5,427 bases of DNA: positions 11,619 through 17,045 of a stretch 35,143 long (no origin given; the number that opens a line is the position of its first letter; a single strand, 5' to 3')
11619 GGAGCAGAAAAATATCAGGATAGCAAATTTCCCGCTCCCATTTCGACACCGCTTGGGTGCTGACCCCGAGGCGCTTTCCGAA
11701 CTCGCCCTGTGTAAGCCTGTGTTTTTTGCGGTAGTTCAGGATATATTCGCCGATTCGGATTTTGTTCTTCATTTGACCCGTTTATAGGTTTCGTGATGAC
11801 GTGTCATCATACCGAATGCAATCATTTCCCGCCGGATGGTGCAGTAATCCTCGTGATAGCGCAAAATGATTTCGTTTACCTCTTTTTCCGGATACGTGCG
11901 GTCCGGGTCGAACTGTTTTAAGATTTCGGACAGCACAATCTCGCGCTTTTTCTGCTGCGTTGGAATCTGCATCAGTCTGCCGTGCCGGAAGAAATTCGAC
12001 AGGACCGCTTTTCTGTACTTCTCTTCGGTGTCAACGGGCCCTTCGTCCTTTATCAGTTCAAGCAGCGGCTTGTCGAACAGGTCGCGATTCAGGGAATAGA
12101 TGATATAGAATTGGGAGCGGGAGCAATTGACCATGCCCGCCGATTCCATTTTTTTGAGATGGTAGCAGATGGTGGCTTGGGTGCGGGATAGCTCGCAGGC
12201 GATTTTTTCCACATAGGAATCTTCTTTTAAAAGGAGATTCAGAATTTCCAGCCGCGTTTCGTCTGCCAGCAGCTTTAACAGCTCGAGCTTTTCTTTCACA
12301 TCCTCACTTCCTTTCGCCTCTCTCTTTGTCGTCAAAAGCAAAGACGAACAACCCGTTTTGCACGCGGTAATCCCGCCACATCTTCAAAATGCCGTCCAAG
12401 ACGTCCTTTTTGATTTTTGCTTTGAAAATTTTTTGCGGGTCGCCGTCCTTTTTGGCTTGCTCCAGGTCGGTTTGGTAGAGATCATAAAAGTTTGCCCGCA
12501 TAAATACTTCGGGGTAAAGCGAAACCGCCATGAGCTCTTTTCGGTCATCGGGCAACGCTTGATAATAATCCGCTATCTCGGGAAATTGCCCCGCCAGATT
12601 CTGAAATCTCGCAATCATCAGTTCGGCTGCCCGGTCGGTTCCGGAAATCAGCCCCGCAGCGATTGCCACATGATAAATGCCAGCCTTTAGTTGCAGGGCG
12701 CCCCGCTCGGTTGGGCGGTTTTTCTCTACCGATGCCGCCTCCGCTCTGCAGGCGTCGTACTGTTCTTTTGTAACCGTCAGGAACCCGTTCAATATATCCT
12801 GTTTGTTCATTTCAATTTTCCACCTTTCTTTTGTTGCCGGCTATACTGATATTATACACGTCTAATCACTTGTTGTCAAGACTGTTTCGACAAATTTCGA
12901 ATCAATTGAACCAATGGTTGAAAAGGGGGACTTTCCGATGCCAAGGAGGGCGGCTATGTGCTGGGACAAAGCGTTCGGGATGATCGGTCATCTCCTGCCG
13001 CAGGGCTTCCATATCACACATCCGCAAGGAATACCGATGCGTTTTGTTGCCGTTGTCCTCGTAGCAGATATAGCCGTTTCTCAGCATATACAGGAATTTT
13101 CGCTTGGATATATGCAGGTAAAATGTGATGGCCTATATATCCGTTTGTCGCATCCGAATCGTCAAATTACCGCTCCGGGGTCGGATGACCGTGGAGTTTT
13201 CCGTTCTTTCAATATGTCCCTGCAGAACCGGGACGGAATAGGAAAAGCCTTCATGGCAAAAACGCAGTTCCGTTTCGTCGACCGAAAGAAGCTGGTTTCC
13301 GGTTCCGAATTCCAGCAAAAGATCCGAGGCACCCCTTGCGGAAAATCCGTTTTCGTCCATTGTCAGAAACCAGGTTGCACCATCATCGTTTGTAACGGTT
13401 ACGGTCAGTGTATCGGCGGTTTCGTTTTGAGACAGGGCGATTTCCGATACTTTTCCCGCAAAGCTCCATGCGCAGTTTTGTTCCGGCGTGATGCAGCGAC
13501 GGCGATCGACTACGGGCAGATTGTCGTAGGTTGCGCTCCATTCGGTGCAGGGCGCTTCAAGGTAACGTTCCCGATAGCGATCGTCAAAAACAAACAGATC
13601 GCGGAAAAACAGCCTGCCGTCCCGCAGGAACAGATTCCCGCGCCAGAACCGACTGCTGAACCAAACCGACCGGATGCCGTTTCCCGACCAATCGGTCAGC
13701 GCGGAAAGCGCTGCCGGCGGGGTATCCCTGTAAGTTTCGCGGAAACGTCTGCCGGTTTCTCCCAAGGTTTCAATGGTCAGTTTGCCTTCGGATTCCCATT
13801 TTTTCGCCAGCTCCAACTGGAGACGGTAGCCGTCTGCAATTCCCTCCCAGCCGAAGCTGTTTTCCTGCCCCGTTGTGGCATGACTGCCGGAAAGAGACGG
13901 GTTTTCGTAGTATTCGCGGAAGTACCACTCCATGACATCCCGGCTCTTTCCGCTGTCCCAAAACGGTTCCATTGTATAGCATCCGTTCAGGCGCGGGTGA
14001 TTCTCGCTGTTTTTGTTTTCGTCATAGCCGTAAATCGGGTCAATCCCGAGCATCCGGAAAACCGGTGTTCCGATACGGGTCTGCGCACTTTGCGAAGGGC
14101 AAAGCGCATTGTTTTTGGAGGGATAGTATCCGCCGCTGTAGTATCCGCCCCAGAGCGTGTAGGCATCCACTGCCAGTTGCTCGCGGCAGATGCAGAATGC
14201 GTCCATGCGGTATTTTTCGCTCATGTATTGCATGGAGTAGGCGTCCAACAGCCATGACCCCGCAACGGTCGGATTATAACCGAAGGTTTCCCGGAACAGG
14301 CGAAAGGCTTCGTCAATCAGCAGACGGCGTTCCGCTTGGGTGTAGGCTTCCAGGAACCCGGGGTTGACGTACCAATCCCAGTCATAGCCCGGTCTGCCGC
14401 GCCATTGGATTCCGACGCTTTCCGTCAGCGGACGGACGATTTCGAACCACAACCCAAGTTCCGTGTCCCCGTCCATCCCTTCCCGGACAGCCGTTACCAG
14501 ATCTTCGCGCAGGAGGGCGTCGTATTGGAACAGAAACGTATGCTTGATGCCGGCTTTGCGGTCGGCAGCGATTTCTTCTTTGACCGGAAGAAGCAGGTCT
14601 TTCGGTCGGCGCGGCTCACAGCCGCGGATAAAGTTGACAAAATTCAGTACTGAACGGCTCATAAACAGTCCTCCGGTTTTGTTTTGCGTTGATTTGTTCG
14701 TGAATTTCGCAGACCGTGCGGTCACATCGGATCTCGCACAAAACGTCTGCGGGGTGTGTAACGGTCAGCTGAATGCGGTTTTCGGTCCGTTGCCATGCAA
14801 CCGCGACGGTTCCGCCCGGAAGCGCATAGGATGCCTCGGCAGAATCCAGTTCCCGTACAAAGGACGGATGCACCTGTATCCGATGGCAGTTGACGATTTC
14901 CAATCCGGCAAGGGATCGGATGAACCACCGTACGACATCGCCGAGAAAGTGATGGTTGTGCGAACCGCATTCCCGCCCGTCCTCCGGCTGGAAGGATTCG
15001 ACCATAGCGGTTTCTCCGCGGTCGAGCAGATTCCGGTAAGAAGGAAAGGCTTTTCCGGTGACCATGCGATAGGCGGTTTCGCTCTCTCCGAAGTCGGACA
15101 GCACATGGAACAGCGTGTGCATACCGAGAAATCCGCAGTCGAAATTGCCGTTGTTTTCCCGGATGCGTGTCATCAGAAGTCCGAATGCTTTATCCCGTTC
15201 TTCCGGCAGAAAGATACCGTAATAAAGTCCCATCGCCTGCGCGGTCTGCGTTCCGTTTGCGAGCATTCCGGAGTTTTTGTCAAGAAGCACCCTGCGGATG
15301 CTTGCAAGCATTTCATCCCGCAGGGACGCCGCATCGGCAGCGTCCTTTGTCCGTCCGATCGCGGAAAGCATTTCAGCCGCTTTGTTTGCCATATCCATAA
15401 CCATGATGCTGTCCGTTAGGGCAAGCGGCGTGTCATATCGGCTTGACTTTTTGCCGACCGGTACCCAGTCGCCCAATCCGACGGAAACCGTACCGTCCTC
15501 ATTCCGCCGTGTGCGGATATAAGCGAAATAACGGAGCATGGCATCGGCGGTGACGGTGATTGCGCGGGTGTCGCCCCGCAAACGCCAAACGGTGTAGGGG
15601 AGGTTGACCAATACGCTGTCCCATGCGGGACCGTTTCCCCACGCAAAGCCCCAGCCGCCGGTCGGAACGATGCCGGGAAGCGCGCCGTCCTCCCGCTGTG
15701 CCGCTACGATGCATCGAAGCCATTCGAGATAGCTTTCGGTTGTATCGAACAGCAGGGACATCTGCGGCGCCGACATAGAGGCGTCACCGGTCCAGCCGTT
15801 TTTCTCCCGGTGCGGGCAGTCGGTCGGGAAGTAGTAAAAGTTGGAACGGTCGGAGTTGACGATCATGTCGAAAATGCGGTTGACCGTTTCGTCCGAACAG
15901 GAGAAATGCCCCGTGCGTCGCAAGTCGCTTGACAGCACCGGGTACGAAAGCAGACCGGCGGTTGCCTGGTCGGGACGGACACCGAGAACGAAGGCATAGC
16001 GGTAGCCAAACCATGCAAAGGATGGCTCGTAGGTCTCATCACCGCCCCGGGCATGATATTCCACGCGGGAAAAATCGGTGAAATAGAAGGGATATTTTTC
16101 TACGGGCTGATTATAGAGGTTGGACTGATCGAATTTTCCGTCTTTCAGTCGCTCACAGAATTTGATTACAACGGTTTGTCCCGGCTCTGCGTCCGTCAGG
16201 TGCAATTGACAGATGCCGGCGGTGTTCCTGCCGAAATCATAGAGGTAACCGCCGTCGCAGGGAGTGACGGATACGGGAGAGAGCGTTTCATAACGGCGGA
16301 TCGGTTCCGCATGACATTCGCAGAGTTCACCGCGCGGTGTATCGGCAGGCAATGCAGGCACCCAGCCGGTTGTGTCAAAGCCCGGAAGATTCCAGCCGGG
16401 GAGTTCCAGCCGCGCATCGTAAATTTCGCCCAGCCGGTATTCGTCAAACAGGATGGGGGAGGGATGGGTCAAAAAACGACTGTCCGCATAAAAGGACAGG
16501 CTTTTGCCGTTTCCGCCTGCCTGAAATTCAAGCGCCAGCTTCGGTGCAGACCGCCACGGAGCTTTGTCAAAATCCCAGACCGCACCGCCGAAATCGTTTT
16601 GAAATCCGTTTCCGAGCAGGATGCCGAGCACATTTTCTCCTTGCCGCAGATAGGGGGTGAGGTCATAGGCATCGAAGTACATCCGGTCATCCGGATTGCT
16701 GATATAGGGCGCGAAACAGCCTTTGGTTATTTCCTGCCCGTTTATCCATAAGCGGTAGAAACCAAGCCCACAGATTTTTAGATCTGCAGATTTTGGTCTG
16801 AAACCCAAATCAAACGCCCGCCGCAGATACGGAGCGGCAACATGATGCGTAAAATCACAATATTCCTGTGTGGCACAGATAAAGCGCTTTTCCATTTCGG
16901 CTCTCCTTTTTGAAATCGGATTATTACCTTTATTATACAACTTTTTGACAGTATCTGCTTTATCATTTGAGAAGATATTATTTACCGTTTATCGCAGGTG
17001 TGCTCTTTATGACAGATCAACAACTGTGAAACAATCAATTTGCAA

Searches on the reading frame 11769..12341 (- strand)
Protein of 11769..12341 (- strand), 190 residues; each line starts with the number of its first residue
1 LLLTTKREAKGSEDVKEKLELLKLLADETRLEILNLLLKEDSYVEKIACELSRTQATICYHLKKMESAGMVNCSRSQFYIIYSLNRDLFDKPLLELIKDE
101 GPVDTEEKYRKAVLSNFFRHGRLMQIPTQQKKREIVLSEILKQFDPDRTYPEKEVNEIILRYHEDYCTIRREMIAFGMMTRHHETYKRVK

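Call 7: search_protein_families(library=pfam, proteins=[window:11769-12341:-])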
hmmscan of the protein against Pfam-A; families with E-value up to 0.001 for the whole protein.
window:11769-12341:- (190 aa): 3 families
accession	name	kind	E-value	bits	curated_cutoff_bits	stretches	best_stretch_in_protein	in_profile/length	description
PF09860.14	DUF2087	-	7.4e-25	87.3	22.4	1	122-188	1-69/69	Uncharacterized protein conserved in bacteria (DUF2087)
PF01022.26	HTH_5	-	2e-11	44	22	1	27-72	1-46/47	Bacterial regulatory protein, arsR family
PF12840.13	HTH_20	-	3e-06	27.6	27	1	25-72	1-49/51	Helix-turn-helix domain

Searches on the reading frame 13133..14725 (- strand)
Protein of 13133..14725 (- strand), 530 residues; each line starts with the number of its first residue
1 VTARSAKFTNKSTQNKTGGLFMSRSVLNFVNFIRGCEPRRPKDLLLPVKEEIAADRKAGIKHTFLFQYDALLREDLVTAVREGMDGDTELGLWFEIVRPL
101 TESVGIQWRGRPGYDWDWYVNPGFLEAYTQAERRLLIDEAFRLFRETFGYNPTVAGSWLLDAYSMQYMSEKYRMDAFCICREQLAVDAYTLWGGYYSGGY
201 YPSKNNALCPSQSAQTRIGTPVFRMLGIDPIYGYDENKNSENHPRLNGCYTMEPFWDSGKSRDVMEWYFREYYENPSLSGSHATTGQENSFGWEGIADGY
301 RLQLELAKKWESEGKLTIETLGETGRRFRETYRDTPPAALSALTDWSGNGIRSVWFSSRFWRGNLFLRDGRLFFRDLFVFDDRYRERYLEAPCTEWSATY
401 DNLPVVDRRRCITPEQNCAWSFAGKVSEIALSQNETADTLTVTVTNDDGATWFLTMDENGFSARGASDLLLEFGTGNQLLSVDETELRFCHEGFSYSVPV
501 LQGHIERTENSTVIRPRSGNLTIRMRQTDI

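Call 42: search_protein_families(library=pfam, proteins=[window:13133-14725:-], max_evalue=0.001)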
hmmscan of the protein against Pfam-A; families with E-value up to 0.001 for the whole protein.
window:13133-14725:- (530 aa): 0 families

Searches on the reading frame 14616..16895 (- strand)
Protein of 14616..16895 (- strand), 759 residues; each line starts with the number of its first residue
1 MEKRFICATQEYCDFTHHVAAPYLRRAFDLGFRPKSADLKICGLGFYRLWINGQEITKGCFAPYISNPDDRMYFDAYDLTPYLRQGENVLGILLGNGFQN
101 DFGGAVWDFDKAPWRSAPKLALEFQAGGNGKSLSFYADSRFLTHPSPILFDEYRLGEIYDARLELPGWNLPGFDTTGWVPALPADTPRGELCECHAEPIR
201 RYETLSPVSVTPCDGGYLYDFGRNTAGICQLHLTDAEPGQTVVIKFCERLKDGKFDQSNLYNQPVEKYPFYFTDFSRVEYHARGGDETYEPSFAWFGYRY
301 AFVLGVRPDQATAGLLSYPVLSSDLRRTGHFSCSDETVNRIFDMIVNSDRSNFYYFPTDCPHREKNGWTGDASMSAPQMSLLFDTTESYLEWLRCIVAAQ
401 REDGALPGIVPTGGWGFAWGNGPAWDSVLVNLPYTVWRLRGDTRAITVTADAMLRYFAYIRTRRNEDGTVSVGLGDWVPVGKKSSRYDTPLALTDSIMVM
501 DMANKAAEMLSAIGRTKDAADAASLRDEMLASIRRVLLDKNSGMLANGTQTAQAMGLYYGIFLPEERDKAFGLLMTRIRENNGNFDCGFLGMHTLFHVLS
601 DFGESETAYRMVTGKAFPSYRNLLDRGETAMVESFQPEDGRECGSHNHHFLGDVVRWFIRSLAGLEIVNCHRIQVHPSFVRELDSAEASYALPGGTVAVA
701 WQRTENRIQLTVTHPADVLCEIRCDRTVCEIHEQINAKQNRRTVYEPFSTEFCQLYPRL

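Call 8: search_protein_families(library=pfam, proteins=[window:14616-16895:-])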
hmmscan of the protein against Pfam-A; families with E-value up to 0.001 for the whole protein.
window:14616-16895:- (759 aa): 4 families
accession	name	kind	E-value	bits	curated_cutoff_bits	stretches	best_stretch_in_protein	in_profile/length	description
PF17389.8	Bac_rhamnosid6H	-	3.6e-76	257.1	24.5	1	326-661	1-338/339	Bacterial alpha-L-rhamnosidase 6 hairpin glycosidase domain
PF08531.16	Bac_rhamnosid_N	-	4e-35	121.6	25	1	34-202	3-171/172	Alpha-L-rhamnosidase N-terminal domain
PF05592.18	Bac_rhamnosid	-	3.2e-12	46.7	22.2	1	214-311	5-91/102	Bacterial alpha-L-rhamnosidase concanavalin-like domain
PF17390.7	Bac_rhamnosid_C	-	6.6e-08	32.7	22.1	1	672-722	11-61/78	Bacterial alpha-L-rhamnosidase C-terminal domain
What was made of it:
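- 14616..16895 (-): GH78a, an alpha-L-rhamnosidase. Pfam Bac_rhamnosid6H E-value 3.6e-76, plus the N-terminal, concanavalin-like and C-terminal domains (call 8).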
